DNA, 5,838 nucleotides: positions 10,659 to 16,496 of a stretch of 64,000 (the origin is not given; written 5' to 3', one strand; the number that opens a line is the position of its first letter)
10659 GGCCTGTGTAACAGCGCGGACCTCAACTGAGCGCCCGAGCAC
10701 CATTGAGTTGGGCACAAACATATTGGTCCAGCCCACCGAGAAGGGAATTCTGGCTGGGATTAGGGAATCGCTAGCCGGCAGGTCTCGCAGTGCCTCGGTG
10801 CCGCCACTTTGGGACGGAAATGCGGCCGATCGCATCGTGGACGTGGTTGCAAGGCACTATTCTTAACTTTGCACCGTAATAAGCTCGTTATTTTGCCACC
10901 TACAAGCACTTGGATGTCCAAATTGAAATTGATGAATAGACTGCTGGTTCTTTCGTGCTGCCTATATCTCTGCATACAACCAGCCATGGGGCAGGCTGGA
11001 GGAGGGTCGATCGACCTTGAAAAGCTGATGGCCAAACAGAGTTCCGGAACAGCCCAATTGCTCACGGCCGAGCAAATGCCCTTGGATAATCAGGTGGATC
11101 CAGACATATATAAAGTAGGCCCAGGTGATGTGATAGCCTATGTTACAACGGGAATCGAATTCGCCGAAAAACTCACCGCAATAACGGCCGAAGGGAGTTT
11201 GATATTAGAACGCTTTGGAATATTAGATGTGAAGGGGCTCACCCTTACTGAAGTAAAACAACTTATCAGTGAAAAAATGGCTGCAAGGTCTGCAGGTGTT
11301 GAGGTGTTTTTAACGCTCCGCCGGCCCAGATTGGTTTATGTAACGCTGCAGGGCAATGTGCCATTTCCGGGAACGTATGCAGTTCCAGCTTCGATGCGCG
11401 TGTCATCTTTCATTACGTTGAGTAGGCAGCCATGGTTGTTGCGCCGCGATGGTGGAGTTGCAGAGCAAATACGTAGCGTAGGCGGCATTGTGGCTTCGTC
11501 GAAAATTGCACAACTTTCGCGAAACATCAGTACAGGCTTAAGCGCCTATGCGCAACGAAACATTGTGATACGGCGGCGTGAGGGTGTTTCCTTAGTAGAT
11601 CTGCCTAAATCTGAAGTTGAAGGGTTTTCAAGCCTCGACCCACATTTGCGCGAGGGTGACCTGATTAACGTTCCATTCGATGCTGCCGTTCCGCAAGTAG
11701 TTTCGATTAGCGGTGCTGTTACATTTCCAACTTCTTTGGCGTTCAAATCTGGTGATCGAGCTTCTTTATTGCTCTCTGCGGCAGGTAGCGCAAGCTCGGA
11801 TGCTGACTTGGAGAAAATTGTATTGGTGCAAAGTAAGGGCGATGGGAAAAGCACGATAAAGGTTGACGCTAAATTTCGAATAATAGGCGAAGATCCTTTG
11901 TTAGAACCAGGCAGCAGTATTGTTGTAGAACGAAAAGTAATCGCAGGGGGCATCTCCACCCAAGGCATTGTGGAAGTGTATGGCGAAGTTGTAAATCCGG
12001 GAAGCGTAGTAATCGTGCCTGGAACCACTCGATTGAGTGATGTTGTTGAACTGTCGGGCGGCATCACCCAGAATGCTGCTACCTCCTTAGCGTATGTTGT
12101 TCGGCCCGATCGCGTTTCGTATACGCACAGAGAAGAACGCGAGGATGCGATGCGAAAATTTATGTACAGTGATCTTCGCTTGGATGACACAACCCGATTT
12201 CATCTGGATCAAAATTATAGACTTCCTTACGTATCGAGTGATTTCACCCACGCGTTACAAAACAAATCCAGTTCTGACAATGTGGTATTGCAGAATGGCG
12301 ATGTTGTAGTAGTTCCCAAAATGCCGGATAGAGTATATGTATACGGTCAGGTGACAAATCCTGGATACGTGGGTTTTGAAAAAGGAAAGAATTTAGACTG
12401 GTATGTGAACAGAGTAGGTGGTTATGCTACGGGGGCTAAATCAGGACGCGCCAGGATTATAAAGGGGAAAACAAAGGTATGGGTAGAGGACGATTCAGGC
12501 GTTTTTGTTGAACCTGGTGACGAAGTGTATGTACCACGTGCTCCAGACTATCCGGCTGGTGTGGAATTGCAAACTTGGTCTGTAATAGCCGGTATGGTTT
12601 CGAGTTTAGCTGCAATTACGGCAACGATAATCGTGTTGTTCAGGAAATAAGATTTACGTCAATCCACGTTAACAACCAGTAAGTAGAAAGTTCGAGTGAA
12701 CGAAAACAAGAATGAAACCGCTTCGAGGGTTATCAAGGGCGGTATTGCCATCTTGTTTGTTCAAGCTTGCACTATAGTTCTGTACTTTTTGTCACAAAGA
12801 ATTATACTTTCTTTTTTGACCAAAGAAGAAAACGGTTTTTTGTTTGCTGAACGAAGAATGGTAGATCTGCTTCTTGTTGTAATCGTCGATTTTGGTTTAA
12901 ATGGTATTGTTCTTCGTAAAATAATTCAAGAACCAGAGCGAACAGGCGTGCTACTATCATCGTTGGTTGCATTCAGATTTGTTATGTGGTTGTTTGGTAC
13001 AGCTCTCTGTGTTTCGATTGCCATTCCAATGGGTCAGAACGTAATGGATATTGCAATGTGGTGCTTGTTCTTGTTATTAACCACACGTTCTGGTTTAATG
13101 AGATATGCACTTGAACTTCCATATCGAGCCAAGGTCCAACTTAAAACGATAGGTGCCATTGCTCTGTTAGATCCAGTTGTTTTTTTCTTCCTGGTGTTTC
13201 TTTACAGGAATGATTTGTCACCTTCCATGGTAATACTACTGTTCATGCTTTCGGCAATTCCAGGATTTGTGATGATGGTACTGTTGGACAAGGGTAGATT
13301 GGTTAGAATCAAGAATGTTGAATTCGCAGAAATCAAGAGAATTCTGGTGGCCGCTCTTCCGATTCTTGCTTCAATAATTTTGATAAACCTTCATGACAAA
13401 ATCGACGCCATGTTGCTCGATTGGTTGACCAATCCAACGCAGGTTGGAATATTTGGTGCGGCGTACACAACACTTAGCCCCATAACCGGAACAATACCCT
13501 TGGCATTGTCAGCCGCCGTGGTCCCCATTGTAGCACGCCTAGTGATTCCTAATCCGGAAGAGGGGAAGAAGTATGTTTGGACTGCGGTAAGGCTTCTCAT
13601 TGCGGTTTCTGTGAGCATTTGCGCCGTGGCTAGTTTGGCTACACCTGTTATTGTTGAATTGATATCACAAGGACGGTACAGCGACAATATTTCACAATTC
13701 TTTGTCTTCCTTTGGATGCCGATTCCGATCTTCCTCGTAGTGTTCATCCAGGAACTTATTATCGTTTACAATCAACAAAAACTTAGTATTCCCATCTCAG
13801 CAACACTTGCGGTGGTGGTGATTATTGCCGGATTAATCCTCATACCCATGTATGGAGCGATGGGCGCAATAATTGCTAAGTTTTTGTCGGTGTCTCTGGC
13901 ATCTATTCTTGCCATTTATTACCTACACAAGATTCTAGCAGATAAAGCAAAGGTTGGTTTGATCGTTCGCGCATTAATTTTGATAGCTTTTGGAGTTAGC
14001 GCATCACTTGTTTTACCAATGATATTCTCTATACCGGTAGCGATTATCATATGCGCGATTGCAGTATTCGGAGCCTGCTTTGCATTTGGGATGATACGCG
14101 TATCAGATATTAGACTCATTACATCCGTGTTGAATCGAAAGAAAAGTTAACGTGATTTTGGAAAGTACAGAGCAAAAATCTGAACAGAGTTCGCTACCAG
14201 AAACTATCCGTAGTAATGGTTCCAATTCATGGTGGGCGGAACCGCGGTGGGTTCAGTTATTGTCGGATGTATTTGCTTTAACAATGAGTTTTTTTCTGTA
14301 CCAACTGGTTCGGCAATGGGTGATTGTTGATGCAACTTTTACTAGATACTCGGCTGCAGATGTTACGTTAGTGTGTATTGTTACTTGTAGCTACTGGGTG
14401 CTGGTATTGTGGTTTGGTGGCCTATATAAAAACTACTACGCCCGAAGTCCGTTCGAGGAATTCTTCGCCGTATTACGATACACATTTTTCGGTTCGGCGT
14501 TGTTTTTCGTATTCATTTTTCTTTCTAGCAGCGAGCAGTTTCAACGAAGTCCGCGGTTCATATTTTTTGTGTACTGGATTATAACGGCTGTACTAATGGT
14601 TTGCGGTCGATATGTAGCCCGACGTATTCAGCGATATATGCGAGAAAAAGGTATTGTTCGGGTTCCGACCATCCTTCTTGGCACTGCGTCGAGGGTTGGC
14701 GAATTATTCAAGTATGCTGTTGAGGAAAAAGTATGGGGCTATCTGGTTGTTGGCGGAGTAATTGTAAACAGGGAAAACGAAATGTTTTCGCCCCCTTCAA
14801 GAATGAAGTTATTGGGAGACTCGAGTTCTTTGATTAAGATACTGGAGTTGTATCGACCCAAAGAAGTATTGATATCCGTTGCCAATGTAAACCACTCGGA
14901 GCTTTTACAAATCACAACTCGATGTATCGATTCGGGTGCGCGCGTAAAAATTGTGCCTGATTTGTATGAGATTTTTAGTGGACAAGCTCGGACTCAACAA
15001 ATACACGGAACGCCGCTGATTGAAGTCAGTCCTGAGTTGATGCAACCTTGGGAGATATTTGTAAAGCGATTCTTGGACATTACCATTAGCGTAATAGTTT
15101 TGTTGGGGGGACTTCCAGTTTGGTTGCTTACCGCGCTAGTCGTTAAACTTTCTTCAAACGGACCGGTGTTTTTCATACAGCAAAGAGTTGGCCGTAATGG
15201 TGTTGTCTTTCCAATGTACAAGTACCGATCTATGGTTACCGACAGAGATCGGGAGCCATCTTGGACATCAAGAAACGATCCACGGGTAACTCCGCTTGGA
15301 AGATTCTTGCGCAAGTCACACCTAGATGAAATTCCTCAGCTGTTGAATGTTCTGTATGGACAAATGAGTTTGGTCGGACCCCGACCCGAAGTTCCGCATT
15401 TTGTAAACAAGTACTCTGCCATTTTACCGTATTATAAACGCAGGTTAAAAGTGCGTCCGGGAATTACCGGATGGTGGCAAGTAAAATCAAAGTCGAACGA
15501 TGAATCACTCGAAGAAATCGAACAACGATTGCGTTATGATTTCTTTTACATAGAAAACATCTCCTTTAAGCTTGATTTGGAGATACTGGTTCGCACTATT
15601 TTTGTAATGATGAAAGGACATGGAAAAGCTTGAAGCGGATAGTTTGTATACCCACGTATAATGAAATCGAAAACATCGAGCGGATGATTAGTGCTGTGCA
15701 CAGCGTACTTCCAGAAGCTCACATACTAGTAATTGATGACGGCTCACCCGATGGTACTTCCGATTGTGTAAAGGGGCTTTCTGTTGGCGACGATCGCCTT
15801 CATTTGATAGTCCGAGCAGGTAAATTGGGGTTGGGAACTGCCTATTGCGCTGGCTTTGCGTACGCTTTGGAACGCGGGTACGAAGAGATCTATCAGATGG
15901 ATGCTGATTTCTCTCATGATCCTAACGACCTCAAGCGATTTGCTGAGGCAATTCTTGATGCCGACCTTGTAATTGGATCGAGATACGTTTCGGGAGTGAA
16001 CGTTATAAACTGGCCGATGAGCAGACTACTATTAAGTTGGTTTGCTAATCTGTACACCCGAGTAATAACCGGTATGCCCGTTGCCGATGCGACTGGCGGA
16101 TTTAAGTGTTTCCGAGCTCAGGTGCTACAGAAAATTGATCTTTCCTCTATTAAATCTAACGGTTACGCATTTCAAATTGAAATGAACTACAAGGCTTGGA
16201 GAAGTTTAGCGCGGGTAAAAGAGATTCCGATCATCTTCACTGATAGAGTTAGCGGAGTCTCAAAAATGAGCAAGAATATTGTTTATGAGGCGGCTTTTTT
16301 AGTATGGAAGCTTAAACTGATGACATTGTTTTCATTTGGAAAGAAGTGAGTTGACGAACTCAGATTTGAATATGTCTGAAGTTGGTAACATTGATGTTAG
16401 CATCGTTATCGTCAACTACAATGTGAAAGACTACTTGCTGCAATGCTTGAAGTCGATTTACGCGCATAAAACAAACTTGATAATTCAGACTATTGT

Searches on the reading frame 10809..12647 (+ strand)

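Call 90: search_protein_families(library=pfam, proteins=[window:10809-12647:+], max_evalue=0.00001)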
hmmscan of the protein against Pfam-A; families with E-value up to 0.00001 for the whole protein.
window:10809-12647:+ (613 aa): 3 families
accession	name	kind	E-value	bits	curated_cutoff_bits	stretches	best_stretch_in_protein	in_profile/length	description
PF10531.15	SLBB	-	6.3e-18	64.8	27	1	387-433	1-46/55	SLBB domain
PF22461.2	SLBB_2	-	5e-12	46.2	27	0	388-502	3-79/79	SLBB domain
PF02563.21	Poly_export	-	1.9e-06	28.4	28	0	98-167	4-75/77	Polysaccharide biosynthesis/export protein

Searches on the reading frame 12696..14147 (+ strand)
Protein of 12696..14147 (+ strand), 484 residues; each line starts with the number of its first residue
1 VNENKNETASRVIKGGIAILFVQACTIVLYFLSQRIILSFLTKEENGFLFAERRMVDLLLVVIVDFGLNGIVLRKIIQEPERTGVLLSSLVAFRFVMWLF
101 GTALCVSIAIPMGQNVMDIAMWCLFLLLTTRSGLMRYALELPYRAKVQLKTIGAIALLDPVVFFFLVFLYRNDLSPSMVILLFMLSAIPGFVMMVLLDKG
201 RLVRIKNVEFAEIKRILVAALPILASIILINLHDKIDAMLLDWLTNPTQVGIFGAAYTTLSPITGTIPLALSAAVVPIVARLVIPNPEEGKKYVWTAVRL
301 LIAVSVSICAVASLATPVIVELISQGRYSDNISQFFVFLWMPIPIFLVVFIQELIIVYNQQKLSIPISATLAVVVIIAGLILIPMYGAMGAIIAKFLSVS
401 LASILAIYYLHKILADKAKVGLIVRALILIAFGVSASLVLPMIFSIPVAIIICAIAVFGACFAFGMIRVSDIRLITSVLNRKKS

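Call 90: search_protein_families(library=pfam, proteins=[window:12696-14147:+], max_evalue=0.00001)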
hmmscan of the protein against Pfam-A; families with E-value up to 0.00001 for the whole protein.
window:12696-14147:+ (484 aa): 1 family
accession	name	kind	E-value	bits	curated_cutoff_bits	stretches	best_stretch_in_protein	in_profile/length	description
PF01943.22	Polysacc_synt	-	1.8e-07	31.4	28.2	1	13-282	2-273/274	Polysaccharide biosynthesis protein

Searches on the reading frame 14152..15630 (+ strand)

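Call 90: search_protein_families(library=pfam, proteins=[window:14152-15630:+], max_evalue=0.00001)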
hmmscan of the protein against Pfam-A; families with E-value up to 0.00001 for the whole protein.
window:14152-15630:+ (493 aa): 2 families
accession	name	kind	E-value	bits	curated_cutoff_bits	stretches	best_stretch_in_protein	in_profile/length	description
PF02397.22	Bac_transf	-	3.3e-67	225.9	27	1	305-488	1-179/179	Bacterial sugar transferase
PF13727.12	CoA_binding_3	-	8.4e-13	49.1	25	1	90-269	4-175/175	CoA-binding domain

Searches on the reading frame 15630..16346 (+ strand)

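Call 90: search_protein_families(library=pfam, proteins=[window:15630-16346:+], max_evalue=0.00001)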
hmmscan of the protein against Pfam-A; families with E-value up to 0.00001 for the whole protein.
window:15630-16346:+ (239 aa): 1 family
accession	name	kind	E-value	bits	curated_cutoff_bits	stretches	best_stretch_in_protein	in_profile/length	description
PF00535.33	Glycos_transf_2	-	7.1e-26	91.6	23.3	1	5-169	2-167/168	Glycosyl transferase family 2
